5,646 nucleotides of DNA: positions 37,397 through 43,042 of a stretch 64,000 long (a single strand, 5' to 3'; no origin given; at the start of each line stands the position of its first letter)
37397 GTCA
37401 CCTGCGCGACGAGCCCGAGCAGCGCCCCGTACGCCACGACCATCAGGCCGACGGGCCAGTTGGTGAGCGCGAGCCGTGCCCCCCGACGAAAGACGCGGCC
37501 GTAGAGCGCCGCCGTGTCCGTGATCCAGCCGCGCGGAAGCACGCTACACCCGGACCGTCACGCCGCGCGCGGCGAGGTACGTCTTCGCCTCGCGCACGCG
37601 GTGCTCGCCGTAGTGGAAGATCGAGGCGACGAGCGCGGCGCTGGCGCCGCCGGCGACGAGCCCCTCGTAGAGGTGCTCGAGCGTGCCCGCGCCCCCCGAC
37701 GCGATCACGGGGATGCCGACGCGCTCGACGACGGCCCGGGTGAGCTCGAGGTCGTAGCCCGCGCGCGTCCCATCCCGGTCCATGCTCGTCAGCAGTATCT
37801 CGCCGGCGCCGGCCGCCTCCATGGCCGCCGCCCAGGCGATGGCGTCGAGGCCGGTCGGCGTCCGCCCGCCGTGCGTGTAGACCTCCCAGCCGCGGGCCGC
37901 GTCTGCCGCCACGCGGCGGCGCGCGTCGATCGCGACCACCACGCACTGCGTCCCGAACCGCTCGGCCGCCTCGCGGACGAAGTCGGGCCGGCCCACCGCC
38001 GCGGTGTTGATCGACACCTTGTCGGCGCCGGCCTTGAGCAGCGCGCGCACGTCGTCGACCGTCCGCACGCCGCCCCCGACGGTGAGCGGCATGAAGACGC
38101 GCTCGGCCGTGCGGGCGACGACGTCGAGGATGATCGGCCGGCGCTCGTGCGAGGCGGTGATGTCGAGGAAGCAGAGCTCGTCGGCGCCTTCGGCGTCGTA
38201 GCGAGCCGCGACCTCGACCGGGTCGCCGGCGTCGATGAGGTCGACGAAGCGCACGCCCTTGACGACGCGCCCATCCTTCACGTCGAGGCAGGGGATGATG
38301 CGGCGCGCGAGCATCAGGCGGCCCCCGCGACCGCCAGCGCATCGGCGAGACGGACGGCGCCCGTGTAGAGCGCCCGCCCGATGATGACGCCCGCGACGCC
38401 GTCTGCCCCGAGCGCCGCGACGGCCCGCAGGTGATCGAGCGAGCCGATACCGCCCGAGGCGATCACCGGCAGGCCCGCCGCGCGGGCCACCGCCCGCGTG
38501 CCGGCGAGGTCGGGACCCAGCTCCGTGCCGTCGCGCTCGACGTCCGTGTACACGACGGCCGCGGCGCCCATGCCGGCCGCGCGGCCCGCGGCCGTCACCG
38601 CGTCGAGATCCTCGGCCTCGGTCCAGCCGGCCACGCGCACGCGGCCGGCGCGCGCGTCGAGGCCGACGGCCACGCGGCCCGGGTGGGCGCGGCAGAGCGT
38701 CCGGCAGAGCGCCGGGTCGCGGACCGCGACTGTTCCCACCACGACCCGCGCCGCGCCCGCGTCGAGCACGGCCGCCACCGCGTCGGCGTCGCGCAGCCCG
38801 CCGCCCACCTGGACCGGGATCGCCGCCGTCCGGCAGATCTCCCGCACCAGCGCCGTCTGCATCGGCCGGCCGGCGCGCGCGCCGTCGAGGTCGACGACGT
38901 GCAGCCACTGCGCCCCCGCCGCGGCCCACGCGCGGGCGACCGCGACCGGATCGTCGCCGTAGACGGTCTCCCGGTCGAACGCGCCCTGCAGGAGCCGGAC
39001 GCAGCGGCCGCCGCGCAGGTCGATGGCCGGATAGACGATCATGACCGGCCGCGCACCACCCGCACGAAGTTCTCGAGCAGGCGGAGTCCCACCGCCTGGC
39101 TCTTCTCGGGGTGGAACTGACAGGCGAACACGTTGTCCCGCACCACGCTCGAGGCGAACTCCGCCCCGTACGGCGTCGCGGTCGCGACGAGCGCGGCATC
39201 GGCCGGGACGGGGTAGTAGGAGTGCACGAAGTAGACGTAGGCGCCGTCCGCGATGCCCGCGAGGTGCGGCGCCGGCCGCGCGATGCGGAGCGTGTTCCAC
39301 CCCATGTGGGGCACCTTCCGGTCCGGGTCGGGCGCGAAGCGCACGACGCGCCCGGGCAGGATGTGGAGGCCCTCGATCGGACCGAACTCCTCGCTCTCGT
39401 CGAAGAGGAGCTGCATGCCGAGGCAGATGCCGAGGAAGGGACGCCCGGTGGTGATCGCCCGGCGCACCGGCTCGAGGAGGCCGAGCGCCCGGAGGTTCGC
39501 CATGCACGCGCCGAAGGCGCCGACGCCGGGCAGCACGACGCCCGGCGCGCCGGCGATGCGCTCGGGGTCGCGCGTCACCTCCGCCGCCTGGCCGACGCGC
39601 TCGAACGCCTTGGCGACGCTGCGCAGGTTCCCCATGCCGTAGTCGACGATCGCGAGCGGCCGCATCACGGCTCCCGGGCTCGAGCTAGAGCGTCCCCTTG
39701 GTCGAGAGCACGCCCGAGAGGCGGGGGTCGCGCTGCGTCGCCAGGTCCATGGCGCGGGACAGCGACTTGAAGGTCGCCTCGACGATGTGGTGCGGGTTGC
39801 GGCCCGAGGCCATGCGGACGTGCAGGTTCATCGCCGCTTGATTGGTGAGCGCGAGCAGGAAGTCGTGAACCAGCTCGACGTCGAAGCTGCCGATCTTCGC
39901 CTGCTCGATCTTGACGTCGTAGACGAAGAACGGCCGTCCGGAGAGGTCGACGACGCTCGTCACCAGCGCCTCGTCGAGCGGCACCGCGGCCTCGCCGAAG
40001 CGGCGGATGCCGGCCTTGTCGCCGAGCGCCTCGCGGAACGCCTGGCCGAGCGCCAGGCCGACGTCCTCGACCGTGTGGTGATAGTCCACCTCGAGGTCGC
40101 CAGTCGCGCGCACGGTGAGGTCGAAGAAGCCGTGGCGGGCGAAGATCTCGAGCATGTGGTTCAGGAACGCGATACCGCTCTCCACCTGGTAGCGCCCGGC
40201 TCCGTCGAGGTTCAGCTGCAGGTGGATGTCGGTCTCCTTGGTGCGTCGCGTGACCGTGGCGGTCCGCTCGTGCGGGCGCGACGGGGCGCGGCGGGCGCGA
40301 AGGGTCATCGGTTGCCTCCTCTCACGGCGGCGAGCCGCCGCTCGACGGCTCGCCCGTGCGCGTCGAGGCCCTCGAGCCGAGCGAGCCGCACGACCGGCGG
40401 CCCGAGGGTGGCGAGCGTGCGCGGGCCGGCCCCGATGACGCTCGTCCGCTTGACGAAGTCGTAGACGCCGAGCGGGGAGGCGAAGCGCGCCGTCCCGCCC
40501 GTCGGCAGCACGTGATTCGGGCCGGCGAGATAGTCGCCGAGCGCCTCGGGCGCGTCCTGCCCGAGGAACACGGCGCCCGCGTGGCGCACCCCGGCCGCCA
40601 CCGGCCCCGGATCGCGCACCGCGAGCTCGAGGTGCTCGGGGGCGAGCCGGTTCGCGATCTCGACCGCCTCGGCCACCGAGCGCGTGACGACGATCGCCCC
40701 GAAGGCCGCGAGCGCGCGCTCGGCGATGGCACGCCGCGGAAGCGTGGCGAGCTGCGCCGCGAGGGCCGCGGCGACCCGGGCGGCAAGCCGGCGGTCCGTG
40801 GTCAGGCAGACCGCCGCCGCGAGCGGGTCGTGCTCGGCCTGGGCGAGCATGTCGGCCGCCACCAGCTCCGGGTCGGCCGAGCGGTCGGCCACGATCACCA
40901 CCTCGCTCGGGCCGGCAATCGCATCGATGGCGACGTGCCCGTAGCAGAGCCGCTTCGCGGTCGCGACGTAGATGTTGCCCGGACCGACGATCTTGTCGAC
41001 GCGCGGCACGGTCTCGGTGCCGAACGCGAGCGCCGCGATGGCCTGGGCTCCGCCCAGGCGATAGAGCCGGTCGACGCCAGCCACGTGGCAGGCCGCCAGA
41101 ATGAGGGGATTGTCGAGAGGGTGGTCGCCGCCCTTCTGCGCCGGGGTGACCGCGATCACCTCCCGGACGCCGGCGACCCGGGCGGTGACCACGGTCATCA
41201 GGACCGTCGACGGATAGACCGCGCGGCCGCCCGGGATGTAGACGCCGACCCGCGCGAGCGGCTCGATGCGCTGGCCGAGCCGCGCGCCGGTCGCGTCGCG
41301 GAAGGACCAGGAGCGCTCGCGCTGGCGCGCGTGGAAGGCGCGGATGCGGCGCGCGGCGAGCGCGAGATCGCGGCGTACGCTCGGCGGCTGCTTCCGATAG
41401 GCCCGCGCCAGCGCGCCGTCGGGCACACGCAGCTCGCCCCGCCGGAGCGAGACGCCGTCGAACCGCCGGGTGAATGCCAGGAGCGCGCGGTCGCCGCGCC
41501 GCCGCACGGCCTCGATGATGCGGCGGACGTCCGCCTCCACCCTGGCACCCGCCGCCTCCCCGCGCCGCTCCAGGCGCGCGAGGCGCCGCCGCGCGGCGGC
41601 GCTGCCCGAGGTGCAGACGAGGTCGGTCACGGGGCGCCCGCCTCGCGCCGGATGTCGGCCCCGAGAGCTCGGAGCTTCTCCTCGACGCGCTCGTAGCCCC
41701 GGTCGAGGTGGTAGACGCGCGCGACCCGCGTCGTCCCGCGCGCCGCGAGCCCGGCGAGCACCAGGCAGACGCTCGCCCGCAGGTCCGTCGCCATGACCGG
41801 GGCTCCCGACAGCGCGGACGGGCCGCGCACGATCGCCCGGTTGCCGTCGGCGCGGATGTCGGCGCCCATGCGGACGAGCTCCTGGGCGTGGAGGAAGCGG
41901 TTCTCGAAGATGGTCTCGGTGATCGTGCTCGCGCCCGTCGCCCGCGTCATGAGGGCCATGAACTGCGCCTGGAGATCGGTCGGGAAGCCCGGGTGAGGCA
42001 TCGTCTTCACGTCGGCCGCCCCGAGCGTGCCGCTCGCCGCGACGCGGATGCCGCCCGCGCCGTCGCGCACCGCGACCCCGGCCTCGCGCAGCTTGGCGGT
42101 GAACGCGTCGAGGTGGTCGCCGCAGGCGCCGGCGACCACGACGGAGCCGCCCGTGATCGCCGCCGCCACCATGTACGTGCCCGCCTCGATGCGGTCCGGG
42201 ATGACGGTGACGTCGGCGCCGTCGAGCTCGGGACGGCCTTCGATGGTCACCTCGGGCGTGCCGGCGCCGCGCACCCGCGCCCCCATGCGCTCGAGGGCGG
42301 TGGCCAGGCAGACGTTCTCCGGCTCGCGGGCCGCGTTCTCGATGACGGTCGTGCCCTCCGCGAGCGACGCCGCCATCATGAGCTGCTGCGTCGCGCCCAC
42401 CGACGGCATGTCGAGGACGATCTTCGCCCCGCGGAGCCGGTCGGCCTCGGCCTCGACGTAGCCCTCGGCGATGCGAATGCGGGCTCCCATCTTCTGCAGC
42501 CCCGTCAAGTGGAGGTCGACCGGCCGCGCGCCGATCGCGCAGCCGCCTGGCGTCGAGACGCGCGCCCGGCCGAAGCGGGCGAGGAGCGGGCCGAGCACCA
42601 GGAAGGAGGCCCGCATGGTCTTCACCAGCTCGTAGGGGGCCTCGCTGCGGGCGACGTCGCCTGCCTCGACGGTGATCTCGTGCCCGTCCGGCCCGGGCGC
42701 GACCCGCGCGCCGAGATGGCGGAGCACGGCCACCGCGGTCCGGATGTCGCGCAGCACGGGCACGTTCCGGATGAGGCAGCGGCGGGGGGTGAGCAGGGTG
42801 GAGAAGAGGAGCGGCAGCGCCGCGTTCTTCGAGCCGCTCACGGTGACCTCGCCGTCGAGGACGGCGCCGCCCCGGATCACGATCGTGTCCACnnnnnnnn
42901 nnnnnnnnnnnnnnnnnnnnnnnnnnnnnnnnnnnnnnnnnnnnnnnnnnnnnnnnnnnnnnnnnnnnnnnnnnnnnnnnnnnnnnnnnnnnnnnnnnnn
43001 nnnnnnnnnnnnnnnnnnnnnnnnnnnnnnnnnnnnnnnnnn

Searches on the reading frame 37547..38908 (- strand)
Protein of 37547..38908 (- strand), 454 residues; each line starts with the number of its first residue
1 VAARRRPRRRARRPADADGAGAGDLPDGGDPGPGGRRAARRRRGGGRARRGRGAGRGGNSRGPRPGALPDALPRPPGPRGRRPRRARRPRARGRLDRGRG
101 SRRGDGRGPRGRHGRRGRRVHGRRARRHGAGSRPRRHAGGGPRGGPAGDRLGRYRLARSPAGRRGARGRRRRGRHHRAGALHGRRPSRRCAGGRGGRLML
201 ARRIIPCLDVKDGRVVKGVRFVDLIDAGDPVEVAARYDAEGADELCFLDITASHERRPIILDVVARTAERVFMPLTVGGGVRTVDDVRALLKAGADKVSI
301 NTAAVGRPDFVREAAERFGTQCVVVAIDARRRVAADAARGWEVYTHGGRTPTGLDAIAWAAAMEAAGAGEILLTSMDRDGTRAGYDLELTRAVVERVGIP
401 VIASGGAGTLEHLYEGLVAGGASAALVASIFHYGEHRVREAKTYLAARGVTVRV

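Call 60: search_protein_families(library=pfam, proteins=[window:37547-38908:-], max_evalue=0.001)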
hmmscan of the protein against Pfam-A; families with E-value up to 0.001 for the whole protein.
window:37547-38908:- (454 aa): 3 families
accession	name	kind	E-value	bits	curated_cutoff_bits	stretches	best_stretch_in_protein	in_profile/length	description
PF00977.27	His_biosynth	-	4.1e-86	288.6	23.6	1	203-436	1-227/228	Histidine biosynthesis protein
PF01180.27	DHO_dh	-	1.9e-05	24.5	27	0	258-305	224-273/291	Dihydroorotate dehydrogenase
PF02581.23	TMP-TENI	-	2.2e-05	24.3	27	0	234-301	108-177/180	Thiamine monophosphate synthase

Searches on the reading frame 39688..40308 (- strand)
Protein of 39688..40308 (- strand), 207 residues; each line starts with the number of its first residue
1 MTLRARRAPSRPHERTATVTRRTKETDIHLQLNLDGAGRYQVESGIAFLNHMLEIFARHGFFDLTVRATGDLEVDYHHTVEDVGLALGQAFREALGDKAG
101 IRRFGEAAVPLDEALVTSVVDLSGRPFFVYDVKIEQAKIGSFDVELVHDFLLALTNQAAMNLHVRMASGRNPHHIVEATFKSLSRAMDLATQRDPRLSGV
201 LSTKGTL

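Call 60: search_protein_families(library=pfam, proteins=[window:39688-40308:-], max_evalue=0.001)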
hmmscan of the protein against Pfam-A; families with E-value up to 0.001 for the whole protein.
window:39688-40308:- (207 aa): 1 family
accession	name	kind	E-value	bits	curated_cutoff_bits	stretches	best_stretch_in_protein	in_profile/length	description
PF00475.24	IGPD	-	2.2e-62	209.9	27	1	45-187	2-144/144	Imidazoleglycerol-phosphate dehydratase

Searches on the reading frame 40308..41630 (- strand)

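Call 60: search_protein_families(library=pfam, proteins=[window:40308-41630:-], max_evalue=0.001)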
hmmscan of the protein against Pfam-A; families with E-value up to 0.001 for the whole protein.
window:40308-41630:- (441 aa): 1 family
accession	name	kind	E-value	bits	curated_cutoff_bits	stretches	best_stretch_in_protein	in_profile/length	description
PF00815.25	Histidinol_dh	-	3e-162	540.7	27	1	23-433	3-411/411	Histidinol dehydrogenase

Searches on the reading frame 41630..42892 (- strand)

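Call 60: search_protein_families(library=pfam, proteins=[window:41630-42892:-], max_evalue=0.001)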
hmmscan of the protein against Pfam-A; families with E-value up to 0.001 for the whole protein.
window:41630-42892:- (421 aa): 1 family
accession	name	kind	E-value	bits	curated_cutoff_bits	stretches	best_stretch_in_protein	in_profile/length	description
PF00275.25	EPSP_synthase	-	8.3e-111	371.1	22.8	1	7-407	2-417/417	EPSP synthase (3-phosphoshikimate 1-carboxyvinyltransferase)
